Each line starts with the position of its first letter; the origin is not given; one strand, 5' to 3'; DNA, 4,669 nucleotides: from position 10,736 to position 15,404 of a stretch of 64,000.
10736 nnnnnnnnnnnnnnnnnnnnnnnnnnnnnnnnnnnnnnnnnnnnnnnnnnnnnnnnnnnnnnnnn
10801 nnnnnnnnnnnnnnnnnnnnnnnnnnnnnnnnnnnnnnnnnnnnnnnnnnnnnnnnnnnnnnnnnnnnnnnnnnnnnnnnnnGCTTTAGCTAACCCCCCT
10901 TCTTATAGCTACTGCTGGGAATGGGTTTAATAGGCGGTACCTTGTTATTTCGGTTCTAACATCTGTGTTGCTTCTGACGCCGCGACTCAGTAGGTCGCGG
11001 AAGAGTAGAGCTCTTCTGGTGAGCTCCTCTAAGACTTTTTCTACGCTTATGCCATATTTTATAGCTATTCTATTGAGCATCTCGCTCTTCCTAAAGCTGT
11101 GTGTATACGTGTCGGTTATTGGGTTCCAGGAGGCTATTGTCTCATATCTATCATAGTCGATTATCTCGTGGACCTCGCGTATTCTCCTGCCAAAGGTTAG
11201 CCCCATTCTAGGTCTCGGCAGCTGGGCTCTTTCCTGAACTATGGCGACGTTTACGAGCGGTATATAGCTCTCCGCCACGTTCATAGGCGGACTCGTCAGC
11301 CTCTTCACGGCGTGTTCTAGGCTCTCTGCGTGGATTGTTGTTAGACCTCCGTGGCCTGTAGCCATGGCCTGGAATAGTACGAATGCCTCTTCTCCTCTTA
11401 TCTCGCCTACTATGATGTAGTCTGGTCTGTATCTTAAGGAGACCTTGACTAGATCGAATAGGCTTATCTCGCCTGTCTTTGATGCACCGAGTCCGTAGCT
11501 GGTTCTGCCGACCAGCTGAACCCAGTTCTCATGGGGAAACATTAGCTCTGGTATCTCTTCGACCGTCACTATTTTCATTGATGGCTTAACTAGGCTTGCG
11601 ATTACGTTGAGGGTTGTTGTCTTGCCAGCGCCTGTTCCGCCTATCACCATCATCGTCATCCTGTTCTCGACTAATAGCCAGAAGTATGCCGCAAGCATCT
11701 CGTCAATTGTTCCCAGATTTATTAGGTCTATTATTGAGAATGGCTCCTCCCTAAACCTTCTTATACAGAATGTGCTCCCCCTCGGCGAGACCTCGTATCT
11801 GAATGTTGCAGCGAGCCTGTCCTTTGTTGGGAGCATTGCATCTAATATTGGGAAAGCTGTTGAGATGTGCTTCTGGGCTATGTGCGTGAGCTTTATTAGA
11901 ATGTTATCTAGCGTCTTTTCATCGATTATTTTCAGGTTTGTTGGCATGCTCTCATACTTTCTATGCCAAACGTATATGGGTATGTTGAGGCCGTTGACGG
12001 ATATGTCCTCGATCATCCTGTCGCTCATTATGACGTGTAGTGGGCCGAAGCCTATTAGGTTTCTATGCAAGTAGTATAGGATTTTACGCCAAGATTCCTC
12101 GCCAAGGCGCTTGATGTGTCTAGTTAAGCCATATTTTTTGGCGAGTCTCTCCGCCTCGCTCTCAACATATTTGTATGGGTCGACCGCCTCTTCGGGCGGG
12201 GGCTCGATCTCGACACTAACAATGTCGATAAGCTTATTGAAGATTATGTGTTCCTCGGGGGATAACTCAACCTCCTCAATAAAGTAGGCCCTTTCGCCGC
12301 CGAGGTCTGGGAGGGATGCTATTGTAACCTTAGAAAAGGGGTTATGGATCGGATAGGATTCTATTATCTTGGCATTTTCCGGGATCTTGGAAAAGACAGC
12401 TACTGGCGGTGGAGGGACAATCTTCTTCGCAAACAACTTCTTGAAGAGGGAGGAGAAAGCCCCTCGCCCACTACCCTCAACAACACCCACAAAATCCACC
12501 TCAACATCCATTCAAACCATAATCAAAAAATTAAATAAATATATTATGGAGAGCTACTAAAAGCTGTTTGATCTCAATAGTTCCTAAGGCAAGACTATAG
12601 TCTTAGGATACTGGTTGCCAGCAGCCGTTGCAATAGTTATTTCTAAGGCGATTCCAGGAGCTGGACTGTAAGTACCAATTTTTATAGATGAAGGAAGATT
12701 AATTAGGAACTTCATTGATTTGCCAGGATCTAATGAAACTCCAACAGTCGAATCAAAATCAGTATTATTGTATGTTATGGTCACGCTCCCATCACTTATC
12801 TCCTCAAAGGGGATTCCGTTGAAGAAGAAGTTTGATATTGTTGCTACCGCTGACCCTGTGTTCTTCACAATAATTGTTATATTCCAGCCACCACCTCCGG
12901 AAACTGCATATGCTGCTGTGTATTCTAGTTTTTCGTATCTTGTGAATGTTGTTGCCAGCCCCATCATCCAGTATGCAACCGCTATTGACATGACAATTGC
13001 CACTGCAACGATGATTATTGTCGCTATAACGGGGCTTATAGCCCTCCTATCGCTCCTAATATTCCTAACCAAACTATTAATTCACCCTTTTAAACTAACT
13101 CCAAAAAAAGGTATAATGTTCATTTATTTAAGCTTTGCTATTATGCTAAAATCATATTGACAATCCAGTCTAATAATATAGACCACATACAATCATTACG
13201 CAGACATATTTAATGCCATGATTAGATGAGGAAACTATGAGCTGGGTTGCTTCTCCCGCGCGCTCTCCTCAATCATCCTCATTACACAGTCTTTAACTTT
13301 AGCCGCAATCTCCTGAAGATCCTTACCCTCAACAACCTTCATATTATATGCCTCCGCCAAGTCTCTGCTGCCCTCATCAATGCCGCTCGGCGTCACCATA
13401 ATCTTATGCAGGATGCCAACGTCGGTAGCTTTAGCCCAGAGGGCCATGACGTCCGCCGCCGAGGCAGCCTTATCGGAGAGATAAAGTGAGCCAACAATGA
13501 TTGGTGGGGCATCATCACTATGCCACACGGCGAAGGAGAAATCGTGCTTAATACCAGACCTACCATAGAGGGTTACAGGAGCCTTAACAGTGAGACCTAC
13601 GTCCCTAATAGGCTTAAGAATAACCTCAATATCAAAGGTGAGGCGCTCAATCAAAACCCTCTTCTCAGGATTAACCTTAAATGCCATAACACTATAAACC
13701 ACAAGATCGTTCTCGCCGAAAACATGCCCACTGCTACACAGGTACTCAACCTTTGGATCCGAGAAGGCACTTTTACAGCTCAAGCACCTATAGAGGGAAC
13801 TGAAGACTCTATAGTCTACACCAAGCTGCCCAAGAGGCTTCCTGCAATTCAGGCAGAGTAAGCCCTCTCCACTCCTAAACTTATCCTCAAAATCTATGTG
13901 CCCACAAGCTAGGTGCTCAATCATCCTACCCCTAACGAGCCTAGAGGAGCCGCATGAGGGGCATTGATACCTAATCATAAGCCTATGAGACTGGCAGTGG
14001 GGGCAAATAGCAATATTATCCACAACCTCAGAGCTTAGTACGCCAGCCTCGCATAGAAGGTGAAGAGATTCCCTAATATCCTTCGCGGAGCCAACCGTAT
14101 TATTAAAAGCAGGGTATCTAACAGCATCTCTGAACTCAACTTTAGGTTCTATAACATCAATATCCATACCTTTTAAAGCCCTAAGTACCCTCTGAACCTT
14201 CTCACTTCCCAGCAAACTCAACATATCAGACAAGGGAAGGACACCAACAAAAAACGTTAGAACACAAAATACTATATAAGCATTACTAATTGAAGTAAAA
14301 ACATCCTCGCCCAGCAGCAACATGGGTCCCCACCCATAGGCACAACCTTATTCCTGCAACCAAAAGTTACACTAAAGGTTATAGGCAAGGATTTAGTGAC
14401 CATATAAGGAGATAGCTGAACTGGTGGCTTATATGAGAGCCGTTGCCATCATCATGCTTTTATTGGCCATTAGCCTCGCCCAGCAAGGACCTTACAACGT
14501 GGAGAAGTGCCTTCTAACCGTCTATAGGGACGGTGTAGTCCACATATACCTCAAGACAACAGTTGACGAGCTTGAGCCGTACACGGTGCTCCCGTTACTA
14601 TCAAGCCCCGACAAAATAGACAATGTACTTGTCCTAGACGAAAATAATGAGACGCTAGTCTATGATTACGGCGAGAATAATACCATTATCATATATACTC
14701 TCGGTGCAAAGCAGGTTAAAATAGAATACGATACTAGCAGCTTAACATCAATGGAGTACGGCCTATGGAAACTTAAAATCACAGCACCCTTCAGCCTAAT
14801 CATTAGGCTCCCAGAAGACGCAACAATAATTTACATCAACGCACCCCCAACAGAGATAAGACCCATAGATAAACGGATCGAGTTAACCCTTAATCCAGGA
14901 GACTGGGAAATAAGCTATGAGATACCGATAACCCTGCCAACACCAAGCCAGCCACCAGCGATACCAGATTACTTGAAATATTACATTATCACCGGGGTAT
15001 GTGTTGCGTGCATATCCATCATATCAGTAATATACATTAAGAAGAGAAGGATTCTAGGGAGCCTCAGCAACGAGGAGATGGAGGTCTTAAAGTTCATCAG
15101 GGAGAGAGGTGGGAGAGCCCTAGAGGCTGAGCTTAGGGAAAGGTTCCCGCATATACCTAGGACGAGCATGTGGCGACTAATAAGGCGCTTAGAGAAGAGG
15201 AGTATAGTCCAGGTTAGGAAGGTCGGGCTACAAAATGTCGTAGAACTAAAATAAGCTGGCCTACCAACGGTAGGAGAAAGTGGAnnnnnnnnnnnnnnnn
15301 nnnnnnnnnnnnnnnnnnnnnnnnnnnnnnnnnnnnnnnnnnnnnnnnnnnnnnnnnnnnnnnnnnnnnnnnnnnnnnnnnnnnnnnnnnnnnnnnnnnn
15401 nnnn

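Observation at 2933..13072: Single-strand type IV pilus-like operon ending in a two-domain KaiC-like ATPase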

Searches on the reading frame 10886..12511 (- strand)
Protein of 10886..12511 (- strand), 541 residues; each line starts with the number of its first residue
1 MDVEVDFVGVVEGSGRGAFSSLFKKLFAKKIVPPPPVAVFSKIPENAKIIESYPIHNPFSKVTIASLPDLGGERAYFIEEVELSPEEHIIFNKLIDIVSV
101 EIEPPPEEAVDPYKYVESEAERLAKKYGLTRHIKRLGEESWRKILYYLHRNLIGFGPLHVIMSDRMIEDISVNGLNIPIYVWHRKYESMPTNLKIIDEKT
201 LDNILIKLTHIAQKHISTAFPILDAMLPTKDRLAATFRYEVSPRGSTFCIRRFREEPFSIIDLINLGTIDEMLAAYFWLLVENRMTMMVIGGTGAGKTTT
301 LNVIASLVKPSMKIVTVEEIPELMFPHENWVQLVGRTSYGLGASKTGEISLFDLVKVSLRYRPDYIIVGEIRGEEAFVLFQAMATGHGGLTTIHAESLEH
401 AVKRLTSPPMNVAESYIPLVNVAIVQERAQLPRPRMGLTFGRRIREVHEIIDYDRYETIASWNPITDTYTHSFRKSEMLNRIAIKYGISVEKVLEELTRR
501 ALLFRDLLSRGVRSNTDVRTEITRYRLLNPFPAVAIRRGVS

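Call 4: search_protein_families(library=pfam, proteins=[window:10886-12511:-], max_evalue=0.1)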
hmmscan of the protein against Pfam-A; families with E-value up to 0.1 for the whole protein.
window:10886-12511:- (541 aa): 8 families
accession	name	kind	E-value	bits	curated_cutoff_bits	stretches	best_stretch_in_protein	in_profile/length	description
PF00437.27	T2SSE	-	3.1e-36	125.2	24.9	1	181-407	27-257/370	Type II/IV secretion system protein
PF00005.33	ABC_tran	-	0.00037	21.5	25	1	285-318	12-45/137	ABC transporter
PF13245.12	AAA_19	-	0.0042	17.7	25.1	1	284-311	11-38/134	AAA domain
PF01580.24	FtsK_SpoIIIE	-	0.0089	15.9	24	0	286-307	39-63/221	FtsK/SpoIIIE family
PF13604.12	AAA_30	-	0.013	15.6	27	1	280-309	14-43/191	AAA domain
PF12775.13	AAA_7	-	0.021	14.8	25.8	1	268-308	16-57/181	P-loop containing dynein motor region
PF01135.25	PCMT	-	0.027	14.7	20.3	1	276-329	66-116/210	Protein-L-isoaspartate(D-aspartate) O-methyltransferase (PCMT)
PF13555.12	AAA_29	-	0.083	13.1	27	0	284-312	23-50/61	P-loop containing region of AAA domain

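Call 5: search_protein_families(library=ncbifam, proteins=[window:10886-12511:-], max_evalue=0.1)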
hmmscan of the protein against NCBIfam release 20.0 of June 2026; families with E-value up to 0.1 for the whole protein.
window:10886-12511:- (541 aa): 49 families (the best 25 are shown)
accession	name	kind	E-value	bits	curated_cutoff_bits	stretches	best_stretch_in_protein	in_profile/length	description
NF058587.1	archaellum_moto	equivalog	7.4e-104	348.4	550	1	127-525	119-517/527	archaellum flagellar ATPase motor FlaI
NF053672.1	bindosome_BasE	exception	3.9e-71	240.3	1000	1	45-525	36-507/512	bindosome assembly system ATPase subunit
TIGR03819.1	heli_sec_ATPase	hypoth_equivalog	5.9e-51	173.7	373.15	1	133-406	30-298/340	TadA family conjugal transfer-associated ATPase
TIGR02788.1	VirB11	equivalog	5.2e-37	127.5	249.95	2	275-407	135-264/308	P-type DNA transfer ATPase VirB11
TIGR02782.1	TrbB_P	equivalog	3.3e-35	121.8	304.55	1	160-455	16-298/303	P-type conjugative transfer ATPase TrbB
NF010469.0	PRK13894.1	subfamily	5.2e-27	95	508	1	178-408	44-267/320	conjugal transfer ATPase TrbB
NF010475.0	PRK13900.1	equivalog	1.1e-26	93.7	389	2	279-406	155-280/333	type IV secretion system ATPase VirB11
NF010407.0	PRK13833.1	subfamily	8.5e-24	84.5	499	1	200-423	61-277/323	conjugal transfer protein TrbB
NF010425.0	PRK13851.1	equivalog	3.8e-22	78.6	461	1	259-407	141-282/344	type IV secretion system protein VirB11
NF041000.1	ATPase_ComGA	equivalog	7.8e-17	61.1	300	1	284-407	127-244/267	competence type IV pilus ATPase ComGA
TIGR02533.1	type_II_gspE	equivalog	2.3e-14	52.9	630.25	1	253-406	212-357/486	type II secretion system ATPase GspE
TIGR01420.1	pilT_fam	subfamily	6.3e-14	51.9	319.1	1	280-405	118-239/343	PilT/PilU family type 4a pilus ATPase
TIGR02538.1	type_IV_pilB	equivalog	2.2e-12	46.4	675.65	1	261-412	293-439/564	type IV-A pilus assembly ATPase PilB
NF053534.1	T4PilAsmATPsTfpB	equivalog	3.8e-12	45.4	850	1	262-406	314-450/584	type IV pilus assembly ATPase TfpB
NF007755.0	PRK10436.1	equivalog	7.3e-12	44.7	617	1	260-413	195-338/465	type II secretion system protein GspE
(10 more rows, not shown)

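Call 92: search_solved_structures(query=window:10886-12511:-, max_evalue=1e-20)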
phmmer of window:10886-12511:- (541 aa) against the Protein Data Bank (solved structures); distinct sequences matched with E-value up to 1e-20: 6.
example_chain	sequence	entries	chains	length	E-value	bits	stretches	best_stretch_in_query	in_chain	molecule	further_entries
2oap_1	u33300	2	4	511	4.7e-95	322.4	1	45-525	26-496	Type II secretion system protein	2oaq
4ii7_A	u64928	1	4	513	5.3e-71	243.1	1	43-527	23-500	FlaI ATPase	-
4ihq_A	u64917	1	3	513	3.3e-70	240.5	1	43-527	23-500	FlaI ATPase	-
8rkd_E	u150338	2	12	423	1.6e-36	129.3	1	148-407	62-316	Pilus assembly ATPase CpaF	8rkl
8rjf_A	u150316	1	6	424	1.6e-36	129.3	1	148-407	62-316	Pilus assembly ATPase CpaF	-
9e24_A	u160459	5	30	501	2.5e-36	128.7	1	148-407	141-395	CpaF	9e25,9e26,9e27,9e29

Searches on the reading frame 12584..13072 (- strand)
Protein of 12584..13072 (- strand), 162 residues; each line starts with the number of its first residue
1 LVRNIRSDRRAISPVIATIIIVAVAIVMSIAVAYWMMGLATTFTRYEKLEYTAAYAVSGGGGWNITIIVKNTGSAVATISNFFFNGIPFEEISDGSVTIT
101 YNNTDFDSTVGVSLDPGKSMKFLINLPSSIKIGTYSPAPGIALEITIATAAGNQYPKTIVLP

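Call 4: search_protein_families(library=pfam, proteins=[window:12584-13072:-], max_evalue=0.1)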
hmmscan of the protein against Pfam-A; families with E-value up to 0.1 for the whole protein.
window:12584-13072:- (162 aa): 2 families
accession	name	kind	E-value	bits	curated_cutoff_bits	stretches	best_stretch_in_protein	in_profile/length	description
PF07790.16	Pilin_N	-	0.034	15.5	25.2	1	10-67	1-55/78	Archaeal Type IV pilin, N-terminal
PF01917.21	Arch_flagellin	-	0.051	14.3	29.5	1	57-154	62-157/162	Archaebacterial flagellin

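Call 5: search_protein_families(library=ncbifam, proteins=[window:12584-13072:-], max_evalue=0.1)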
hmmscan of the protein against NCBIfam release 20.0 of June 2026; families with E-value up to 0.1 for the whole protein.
window:12584-13072:- (162 aa): 2 families
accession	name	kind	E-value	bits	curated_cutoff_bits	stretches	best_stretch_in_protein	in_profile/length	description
NF046073.1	UpsA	equivalog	2.2e-07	31.1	130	1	9-135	1-113/136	pilin subunit UpsA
TIGR02537.2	arch_flag_Nterm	domain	5.2e-07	29.1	20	1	8-39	1-32/33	archaellin/type IV pilin N-terminal domain-containing protein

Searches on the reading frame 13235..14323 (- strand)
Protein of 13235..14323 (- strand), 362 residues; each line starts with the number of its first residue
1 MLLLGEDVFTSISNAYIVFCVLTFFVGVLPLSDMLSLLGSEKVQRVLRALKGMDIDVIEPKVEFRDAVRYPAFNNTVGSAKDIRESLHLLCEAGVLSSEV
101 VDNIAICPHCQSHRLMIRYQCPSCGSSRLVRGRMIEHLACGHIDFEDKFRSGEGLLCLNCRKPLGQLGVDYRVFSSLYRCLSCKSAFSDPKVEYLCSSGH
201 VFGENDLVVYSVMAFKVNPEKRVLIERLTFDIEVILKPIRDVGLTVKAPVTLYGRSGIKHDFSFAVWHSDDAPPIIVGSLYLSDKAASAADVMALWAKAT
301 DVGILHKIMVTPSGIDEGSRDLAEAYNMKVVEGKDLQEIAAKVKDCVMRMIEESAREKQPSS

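Call 36: search_protein_families(library=pfam, proteins=[window:13235-14323:-], max_evalue=0.01)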
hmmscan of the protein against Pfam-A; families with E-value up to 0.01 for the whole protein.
window:13235-14323:- (362 aa): 1 family
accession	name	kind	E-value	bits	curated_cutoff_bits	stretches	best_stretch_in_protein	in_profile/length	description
PF18551.6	TackOD1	-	6.5e-34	117.6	32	1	58-217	25-188/188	Thaumarchaeal output domain 1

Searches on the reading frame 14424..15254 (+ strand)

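Call 36: search_protein_families(library=pfam, proteins=[window:14424-15254:+], max_evalue=0.01)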
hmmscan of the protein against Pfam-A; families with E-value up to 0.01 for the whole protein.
window:14424-15254:+ (276 aa): 1 family
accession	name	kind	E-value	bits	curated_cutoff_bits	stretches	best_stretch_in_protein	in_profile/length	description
PF24034.1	DUF7343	-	0.0001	22.5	27.6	1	214-275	2-61/62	Domain of unknown function (DUF7343)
